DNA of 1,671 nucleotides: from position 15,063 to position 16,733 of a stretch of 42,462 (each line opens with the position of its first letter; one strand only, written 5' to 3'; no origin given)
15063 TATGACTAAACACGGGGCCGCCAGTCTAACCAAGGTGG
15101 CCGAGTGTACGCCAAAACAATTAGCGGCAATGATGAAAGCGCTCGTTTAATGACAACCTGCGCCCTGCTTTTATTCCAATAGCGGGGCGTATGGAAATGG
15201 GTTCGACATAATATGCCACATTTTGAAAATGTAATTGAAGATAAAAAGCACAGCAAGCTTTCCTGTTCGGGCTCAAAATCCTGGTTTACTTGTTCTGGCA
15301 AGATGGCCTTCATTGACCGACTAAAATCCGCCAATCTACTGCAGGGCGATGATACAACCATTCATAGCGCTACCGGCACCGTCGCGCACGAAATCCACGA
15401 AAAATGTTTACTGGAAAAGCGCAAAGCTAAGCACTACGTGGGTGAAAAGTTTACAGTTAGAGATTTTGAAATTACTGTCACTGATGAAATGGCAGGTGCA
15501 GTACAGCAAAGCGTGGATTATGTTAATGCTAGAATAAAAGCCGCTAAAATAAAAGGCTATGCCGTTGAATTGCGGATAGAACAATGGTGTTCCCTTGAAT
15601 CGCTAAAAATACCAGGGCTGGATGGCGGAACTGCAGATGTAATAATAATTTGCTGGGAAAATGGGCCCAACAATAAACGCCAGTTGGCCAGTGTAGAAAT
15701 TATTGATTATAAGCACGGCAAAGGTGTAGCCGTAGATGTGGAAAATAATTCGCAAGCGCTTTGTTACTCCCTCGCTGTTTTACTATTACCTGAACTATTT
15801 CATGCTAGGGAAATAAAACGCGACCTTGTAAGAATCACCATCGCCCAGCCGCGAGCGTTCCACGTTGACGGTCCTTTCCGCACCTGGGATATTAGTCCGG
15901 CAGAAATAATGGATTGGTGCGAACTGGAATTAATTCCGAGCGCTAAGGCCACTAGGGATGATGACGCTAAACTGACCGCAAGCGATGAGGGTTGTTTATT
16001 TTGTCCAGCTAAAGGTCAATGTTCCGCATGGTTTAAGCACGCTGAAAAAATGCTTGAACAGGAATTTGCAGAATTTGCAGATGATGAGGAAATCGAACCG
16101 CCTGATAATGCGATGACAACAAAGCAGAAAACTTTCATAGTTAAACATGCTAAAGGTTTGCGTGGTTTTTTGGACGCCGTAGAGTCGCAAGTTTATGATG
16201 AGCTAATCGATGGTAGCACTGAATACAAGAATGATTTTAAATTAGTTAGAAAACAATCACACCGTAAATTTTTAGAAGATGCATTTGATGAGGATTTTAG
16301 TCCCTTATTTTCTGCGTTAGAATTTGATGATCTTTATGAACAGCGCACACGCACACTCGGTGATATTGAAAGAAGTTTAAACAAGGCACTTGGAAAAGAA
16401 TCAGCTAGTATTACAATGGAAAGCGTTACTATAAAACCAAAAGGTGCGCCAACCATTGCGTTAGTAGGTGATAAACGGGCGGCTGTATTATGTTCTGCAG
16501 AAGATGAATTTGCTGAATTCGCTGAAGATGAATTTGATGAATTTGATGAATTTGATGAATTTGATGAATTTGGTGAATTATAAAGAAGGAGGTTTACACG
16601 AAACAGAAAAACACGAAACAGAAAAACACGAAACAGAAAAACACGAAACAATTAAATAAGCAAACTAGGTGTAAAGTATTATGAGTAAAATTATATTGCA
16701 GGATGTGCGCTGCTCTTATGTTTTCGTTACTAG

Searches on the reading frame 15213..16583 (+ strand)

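Call 10: search_protein_families(library=phrogs, proteins=[window:15213-16583:+], max_evalue=0.001)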
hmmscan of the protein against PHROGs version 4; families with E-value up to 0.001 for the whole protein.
window:15213-16583:+ (456 aa): 2 families
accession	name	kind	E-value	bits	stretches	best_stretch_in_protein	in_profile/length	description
phrog_69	-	DNA, RNA and nucleotide metabolism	1.3e-63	216.7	1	10-443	84-483/501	exonuclease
phrog_3953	-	DNA, RNA and nucleotide metabolism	2.2e-11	44.8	1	10-231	10-169/186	exonuclease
